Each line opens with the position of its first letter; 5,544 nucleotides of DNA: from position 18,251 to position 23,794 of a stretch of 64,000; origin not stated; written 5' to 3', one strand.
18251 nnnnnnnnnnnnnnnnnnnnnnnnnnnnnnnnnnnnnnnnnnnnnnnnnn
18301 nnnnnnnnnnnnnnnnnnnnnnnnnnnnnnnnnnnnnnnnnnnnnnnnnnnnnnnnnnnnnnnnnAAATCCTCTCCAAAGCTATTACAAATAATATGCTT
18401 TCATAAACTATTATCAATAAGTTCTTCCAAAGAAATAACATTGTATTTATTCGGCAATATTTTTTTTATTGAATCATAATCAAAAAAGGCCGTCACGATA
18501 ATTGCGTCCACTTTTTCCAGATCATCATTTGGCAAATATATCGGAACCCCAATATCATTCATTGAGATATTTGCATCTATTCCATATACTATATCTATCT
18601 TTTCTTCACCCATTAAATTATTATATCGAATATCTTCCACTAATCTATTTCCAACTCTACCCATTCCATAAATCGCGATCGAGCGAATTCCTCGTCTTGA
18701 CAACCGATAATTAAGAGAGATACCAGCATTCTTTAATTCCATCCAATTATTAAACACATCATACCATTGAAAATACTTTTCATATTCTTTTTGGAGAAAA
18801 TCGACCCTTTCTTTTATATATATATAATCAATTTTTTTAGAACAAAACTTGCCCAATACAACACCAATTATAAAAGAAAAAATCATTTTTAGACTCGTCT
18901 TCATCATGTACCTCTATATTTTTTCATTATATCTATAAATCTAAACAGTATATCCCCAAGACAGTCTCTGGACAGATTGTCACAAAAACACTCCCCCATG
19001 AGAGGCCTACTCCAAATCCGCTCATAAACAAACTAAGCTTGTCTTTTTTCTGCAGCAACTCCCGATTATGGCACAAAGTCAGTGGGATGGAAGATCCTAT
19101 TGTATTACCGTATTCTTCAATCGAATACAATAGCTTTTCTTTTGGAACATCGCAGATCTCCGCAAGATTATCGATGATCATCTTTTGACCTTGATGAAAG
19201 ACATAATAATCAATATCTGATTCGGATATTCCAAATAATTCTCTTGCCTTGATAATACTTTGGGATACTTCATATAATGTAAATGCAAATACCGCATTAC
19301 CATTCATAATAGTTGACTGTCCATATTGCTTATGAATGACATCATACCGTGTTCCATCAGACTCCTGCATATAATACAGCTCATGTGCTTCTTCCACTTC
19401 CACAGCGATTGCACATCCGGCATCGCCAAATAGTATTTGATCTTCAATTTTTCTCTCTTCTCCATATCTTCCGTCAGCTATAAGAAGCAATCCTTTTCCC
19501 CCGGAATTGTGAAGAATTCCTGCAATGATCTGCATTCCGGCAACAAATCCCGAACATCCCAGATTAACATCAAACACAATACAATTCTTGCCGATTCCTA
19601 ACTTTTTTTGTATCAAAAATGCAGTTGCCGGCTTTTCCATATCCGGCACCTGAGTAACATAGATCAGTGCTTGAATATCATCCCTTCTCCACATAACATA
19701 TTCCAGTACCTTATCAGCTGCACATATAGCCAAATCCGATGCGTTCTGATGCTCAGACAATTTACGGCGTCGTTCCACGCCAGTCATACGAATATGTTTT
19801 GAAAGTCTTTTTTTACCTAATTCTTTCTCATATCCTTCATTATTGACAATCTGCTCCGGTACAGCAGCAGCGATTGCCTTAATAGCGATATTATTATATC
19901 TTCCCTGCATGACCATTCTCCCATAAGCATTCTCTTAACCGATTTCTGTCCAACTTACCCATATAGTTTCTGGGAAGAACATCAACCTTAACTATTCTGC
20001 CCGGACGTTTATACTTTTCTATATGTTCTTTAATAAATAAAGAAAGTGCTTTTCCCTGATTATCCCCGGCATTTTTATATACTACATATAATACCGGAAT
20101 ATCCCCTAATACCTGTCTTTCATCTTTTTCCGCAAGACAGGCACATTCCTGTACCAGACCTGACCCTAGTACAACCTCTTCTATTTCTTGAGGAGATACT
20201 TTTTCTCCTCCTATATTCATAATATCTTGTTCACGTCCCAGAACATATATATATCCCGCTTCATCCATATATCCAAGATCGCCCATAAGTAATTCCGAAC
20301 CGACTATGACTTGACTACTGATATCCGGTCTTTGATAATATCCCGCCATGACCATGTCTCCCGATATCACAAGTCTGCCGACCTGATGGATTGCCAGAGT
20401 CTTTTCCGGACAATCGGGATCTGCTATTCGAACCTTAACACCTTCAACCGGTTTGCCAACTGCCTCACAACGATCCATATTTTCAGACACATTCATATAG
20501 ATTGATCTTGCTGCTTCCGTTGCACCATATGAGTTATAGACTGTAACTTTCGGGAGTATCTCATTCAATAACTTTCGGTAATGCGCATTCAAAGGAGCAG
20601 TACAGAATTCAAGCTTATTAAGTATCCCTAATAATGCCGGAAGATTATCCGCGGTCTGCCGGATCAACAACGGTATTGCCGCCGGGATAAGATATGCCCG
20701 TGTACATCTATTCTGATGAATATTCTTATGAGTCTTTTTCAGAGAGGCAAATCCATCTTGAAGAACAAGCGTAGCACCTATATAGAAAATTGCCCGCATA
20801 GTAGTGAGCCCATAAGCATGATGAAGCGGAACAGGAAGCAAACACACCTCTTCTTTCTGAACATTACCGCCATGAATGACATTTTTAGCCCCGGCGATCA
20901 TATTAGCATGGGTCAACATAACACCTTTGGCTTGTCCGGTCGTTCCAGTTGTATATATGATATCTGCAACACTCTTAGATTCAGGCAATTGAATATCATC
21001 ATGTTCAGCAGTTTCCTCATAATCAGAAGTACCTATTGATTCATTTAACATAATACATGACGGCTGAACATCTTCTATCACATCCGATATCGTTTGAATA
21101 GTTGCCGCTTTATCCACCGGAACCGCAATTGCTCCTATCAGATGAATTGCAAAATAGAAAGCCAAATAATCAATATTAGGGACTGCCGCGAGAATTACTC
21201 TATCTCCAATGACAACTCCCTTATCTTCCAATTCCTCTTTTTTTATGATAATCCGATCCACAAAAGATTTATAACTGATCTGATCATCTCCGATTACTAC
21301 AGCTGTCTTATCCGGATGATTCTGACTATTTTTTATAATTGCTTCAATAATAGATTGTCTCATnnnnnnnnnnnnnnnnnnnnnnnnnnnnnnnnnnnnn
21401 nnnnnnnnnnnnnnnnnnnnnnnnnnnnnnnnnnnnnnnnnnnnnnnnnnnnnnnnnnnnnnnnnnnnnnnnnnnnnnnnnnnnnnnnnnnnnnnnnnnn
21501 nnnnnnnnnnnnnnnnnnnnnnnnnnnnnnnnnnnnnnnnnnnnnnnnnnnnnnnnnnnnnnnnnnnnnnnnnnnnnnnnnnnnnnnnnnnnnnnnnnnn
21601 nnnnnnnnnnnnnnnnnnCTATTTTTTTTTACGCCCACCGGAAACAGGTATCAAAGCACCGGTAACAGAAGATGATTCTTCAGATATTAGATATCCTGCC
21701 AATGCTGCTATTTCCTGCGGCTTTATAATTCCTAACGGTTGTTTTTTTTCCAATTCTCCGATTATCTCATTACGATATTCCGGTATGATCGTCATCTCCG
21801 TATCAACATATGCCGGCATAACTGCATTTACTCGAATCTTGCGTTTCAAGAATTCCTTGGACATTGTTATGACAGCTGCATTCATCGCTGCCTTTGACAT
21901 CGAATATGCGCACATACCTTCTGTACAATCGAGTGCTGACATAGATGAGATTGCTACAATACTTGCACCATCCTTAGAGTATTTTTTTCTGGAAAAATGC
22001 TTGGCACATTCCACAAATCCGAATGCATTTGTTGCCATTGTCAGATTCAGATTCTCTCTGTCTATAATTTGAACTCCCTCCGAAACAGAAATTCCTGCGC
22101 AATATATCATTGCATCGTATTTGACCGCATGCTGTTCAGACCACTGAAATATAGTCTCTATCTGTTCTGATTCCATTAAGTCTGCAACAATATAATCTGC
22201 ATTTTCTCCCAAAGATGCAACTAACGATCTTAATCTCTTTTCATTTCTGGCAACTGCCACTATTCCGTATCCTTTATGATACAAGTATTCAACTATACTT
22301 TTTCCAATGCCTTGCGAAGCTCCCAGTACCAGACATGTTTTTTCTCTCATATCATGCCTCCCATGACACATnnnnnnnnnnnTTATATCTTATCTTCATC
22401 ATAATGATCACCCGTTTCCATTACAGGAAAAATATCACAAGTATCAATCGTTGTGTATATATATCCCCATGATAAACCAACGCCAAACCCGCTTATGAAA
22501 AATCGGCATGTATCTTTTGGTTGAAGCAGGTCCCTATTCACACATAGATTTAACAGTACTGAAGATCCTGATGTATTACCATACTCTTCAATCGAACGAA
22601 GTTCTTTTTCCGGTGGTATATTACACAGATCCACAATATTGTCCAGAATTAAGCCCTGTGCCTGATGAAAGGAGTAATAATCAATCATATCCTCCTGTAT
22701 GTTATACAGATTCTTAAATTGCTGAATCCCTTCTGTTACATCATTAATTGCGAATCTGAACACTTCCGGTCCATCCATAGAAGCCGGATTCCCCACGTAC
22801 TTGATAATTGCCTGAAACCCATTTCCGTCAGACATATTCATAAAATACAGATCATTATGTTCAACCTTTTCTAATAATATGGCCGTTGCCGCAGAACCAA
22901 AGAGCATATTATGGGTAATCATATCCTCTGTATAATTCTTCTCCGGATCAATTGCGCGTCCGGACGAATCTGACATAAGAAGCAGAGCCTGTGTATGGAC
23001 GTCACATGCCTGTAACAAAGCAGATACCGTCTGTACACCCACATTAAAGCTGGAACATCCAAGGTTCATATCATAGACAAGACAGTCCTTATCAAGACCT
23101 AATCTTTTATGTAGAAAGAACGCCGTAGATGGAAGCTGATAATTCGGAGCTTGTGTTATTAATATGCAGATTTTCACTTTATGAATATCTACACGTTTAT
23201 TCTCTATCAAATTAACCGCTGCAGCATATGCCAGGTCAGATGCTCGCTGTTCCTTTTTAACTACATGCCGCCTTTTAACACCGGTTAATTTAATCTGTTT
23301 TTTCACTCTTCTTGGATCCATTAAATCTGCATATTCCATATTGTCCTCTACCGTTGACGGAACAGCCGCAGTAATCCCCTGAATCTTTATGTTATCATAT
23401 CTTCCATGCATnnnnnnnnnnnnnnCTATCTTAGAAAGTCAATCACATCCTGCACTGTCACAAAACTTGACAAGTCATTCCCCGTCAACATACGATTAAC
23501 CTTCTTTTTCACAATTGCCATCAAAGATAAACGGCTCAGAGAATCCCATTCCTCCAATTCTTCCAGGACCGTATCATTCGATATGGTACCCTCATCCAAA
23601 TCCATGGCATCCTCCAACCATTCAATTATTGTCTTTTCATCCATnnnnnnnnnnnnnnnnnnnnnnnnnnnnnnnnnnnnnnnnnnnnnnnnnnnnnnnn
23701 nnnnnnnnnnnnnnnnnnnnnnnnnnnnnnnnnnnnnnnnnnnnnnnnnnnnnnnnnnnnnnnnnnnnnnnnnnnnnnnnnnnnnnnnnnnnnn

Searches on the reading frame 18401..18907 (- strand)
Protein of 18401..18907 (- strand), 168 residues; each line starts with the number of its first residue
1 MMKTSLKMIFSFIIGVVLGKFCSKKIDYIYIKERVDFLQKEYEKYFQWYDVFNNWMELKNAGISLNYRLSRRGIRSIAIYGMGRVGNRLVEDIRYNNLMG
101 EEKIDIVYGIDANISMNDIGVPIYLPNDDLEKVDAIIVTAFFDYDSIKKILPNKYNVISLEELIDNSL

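Call 7: search_protein_families(library=pfam, proteins=[window:18401-18907:-], max_evalue=0.001)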
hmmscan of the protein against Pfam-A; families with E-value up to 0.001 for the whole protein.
window:18401-18907:- (168 aa): 1 family
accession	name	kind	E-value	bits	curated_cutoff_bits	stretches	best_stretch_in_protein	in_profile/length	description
PF24725.1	DUF7677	-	0.00041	21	26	0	74-122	10-62/98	Domain of unknown function (DUF7677)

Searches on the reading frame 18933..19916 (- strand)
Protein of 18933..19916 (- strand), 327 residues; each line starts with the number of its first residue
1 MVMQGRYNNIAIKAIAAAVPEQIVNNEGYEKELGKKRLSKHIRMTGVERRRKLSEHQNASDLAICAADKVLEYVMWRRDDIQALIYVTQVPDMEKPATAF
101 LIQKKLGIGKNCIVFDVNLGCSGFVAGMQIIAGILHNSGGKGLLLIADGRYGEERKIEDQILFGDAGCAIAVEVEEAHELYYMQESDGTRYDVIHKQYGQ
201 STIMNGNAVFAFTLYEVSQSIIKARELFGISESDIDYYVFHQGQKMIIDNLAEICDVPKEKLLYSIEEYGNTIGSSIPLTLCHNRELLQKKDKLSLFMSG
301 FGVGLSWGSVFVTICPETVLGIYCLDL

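Call 7: search_protein_families(library=pfam, proteins=[window:18933-19916:-], max_evalue=0.001)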
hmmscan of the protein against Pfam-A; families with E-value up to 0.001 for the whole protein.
window:18933-19916:- (327 aa): 3 families
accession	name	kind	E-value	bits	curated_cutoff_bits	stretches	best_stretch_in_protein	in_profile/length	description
PF08541.16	ACP_syn_III_C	-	5.7e-22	78.1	26.6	1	229-313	5-89/90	3-Oxoacyl-[acyl-carrier-protein (ACP)] synthase III C terminal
PF08545.16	ACP_syn_III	-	2.5e-07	30.9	24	1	115-179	1-68/80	3-Oxoacyl-[acyl-carrier-protein (ACP)] synthase III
PF00195.25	Chal_sti_synt_N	-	0.00062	19.7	27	0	47-147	88-187/225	Chalcone and stilbene synthases, N-terminal domain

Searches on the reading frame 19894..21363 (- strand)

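Call 7: search_protein_families(library=pfam, proteins=[window:19894-21363:-], max_evalue=0.001)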
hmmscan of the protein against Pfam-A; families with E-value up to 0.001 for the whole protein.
window:19894-21363:- (489 aa): 2 families
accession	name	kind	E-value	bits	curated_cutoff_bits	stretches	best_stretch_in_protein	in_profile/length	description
PF00501.34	AMP-binding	-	9.8e-56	189.6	29.9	1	12-343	4-384/384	AMP-binding enzyme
PF13193.12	AMP-binding_C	-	8.4e-10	39.9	24.5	1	393-470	1-76/76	AMP-binding enzyme C-terminal domain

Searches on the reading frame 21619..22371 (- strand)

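Call 7: search_protein_families(library=pfam, proteins=[window:21619-22371:-], max_evalue=0.001)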
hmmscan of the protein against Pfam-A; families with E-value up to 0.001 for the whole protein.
window:21619-22371:- (250 aa): 6 families
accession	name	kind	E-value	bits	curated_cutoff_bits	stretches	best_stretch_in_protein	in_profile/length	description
PF13561.12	adh_short_C2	-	3.7e-45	154.8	27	1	17-246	1-234/236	Enoyl-(Acyl carrier protein) reductase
PF00106.31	adh_short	-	1.4e-40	139.3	26.6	1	11-194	1-187/195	short chain dehydrogenase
PF08659.16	KR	-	5e-07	30.2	22.6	1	12-169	2-162/180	KR domain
PF13460.12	NAD_binding_10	-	3e-05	24.4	27.2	1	17-87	1-63/184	NAD(P)H-binding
PF05368.20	NmrA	-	4.2e-05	23.7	27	1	10-79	2-71/298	NmrA-like family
PF01370.27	Epimerase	-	0.00012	22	20.9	1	14-174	2-160/240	NAD dependent epimerase/dehydratase family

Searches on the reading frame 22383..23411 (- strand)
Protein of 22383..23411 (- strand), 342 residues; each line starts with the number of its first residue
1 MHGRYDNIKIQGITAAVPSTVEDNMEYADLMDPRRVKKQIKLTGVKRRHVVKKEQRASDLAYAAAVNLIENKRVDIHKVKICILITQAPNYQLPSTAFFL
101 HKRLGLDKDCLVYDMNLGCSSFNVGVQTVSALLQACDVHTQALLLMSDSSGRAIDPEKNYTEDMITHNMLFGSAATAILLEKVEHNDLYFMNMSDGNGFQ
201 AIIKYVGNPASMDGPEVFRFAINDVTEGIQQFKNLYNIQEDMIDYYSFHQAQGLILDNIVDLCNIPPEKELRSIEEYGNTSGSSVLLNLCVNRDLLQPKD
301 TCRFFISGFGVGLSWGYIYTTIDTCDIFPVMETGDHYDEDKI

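Call 7: search_protein_families(library=pfam, proteins=[window:22383-23411:-], max_evalue=0.001)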
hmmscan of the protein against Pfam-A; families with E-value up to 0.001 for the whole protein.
window:22383-23411:- (342 aa): 3 families
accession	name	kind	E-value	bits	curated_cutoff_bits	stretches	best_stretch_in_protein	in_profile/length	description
PF08541.16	ACP_syn_III_C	-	3e-16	59.8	26.6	1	237-318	5-86/90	3-Oxoacyl-[acyl-carrier-protein (ACP)] synthase III C terminal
PF08545.16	ACP_syn_III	-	2.8e-08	34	24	1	113-188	1-69/80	3-Oxoacyl-[acyl-carrier-protein (ACP)] synthase III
PF08392.18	FAE1_CUT1_RppA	-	2.4e-05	24.3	27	1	53-184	79-207/290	FAE1/Type III polyketide synthase-like protein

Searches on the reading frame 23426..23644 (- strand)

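Call 92: search_protein_families(library=pfam, proteins=[window:23426-23644:-], max_evalue=0.001)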
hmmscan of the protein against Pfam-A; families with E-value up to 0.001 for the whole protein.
window:23426-23644:- (72 aa): 1 family
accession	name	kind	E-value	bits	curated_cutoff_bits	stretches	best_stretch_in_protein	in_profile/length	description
PF00550.31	PP-binding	-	0.00093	19.8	20.8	1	5-71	2-67/67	Phosphopantetheine attachment site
